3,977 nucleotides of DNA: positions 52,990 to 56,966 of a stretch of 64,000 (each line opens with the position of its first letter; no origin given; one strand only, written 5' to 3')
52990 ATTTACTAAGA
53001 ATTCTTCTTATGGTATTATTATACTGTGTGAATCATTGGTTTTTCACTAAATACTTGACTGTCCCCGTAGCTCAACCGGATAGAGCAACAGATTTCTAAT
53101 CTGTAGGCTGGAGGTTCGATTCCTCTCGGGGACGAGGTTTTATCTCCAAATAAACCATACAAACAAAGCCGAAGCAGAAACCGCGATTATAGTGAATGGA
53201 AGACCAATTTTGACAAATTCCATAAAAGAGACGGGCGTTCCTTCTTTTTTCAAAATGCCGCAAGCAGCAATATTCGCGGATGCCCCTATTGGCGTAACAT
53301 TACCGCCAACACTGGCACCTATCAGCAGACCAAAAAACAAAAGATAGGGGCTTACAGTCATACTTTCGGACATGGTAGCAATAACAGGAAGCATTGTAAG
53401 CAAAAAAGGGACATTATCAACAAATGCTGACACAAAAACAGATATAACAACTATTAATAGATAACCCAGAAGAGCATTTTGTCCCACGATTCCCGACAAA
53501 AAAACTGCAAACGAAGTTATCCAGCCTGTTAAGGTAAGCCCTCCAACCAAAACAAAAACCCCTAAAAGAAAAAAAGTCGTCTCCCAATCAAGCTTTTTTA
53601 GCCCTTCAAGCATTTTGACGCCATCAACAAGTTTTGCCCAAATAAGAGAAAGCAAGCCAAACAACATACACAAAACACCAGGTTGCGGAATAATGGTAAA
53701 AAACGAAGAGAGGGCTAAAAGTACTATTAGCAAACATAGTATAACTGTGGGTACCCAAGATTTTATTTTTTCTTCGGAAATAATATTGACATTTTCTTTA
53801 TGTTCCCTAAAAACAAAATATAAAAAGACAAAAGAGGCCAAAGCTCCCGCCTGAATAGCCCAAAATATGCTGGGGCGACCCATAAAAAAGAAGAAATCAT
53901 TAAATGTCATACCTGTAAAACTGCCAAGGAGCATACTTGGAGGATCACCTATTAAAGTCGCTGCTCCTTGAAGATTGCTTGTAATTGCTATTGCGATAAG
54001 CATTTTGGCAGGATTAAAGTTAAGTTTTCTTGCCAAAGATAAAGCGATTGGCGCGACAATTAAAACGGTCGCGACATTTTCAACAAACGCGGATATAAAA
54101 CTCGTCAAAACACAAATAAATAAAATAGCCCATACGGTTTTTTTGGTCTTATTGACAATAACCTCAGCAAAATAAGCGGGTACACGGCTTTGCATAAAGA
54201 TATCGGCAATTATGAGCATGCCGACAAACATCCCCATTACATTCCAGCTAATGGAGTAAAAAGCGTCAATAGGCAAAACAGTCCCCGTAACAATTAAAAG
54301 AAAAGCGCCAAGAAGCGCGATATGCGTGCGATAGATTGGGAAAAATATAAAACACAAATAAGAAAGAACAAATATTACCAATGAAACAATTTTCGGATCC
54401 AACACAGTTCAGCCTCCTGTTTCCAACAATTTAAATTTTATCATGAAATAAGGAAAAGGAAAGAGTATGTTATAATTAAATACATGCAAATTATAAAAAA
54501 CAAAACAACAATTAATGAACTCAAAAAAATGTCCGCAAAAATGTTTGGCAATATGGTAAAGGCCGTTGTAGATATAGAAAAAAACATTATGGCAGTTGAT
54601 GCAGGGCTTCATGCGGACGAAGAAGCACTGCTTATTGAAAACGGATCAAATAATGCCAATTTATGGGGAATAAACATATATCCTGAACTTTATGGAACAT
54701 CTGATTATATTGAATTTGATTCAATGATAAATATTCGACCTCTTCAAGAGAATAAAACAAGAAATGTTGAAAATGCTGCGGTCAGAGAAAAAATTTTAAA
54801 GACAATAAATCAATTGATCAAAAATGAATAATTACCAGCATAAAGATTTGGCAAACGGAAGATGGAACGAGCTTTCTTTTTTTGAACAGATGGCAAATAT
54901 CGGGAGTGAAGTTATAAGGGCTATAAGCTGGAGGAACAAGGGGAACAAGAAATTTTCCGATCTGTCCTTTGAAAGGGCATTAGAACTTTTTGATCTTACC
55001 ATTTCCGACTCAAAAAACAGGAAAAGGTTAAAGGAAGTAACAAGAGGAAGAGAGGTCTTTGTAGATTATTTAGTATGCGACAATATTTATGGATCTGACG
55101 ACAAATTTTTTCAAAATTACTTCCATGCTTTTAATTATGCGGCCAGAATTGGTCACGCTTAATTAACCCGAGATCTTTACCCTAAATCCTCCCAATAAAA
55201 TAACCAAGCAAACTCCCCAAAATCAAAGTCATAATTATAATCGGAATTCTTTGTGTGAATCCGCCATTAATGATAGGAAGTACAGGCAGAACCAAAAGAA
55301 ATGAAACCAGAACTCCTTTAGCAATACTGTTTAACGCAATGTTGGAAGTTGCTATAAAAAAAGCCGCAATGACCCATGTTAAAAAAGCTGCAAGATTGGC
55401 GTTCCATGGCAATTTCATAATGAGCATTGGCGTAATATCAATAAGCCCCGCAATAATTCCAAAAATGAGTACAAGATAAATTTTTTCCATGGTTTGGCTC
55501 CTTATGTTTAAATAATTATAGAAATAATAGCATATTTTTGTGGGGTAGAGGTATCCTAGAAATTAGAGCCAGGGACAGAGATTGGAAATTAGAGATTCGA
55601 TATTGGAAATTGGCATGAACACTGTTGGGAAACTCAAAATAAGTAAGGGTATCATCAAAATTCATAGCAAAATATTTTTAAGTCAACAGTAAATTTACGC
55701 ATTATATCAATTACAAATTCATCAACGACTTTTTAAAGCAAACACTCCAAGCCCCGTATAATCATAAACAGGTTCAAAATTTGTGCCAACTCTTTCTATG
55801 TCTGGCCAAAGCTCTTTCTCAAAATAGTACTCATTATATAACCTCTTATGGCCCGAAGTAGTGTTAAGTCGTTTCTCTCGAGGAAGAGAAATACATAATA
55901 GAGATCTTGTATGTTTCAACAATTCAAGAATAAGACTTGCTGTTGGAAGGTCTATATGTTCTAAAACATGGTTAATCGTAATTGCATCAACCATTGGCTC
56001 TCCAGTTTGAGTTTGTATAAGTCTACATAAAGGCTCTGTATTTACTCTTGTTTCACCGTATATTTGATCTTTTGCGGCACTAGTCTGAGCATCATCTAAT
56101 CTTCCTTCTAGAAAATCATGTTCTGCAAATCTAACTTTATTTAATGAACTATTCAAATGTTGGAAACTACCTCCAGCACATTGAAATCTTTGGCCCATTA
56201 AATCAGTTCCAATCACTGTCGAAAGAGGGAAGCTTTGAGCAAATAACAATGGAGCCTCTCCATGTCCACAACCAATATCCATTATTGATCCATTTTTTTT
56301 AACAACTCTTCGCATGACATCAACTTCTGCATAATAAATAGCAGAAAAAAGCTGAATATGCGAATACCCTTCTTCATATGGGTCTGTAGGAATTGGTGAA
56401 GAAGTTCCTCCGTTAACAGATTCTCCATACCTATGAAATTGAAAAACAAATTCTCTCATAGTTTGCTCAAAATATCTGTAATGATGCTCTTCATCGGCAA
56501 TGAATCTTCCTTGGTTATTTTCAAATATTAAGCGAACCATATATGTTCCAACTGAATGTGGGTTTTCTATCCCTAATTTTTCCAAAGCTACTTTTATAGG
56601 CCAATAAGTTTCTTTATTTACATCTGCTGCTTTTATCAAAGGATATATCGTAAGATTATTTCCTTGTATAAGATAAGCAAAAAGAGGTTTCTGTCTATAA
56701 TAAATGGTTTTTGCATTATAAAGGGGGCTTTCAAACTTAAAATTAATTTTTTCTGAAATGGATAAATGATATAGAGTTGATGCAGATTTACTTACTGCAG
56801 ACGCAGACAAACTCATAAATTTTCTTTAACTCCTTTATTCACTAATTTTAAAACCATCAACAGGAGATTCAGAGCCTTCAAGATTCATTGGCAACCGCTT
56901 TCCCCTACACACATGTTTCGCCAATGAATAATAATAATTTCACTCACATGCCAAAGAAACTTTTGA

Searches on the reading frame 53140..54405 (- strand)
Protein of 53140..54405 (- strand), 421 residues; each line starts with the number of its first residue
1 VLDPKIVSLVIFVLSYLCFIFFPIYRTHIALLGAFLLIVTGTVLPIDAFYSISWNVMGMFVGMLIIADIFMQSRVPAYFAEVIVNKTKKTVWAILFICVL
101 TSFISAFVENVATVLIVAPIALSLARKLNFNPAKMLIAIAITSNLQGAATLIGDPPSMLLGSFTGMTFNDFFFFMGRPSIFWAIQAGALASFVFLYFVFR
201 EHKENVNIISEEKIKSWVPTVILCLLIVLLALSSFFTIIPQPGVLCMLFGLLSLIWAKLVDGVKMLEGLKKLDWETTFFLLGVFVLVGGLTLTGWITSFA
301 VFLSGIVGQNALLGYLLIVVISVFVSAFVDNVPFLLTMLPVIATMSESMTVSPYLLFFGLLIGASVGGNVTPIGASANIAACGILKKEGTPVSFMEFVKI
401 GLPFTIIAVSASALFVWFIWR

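Call 38: search_protein_families(library=pfam, proteins=[window:53140-54405:-], max_evalue=0.001)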
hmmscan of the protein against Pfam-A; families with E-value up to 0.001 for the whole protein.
window:53140-54405:- (421 aa): 4 families
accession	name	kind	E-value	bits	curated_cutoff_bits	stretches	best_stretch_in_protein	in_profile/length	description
PF03600.22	CitMHS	-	1.2e-63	215.8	31.9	2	16-356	1-331/336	Citrate transporter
PF00939.25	Na_sulph_symp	-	1.5e-14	54.4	27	2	10-171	274-443/472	Sodium:sulfate symporter transmembrane region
PF02040.21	ArsB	-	2.2e-12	47.5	22.2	1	9-417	3-422/423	Arsenical pump membrane protein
PF06808.19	DctM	-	4.8e-10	39.3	23.8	1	210-420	206-412/413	Tripartite ATP-independent periplasmic transporter, DctM component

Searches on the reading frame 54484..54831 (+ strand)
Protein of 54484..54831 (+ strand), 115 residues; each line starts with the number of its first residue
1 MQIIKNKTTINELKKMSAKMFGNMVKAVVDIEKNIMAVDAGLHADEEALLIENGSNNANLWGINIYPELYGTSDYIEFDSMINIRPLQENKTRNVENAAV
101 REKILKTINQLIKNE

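Call 42: search_protein_families(library=pfam, proteins=[window:54484-54831:+], max_evalue=0.001)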
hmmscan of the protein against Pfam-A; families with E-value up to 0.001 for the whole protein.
window:54484-54831:+ (115 aa): 1 family
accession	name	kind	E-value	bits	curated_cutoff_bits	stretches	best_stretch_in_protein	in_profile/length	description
PF18924.5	DUF5674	-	4.4e-34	117.2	27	1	3-111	2-109/109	Protein of unknown function (DUF5674)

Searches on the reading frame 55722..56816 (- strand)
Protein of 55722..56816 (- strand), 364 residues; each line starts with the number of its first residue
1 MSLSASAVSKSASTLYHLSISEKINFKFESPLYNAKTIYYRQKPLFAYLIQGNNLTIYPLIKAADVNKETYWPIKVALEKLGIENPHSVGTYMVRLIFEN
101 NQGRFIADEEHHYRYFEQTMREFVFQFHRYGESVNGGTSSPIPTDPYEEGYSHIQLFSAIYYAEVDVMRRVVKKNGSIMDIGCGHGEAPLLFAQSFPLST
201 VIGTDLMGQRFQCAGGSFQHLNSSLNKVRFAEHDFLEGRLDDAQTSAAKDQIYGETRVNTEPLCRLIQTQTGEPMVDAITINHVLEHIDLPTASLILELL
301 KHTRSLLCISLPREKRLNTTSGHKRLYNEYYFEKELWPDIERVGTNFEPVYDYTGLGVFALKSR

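Call 42: search_protein_families(library=pfam, proteins=[window:55722-56816:-], max_evalue=0.001)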
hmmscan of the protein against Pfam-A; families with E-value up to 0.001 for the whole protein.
window:55722-56816:- (364 aa): 4 families
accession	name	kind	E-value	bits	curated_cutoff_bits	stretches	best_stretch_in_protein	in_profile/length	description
PF13489.12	Methyltransf_23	-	2.8e-07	30.8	27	1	173-306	21-107/164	Methyltransferase domain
PF08242.18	Methyltransf_12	-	6.5e-06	27.2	30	1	179-307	1-92/98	Methyltransferase domain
PF13649.12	Methyltransf_25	-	5.2e-05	24.3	27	1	178-244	1-64/97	Methyltransferase domain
PF08241.18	Methyltransf_11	-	0.00054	21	21.2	0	180-235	2-51/95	Methyltransferase domain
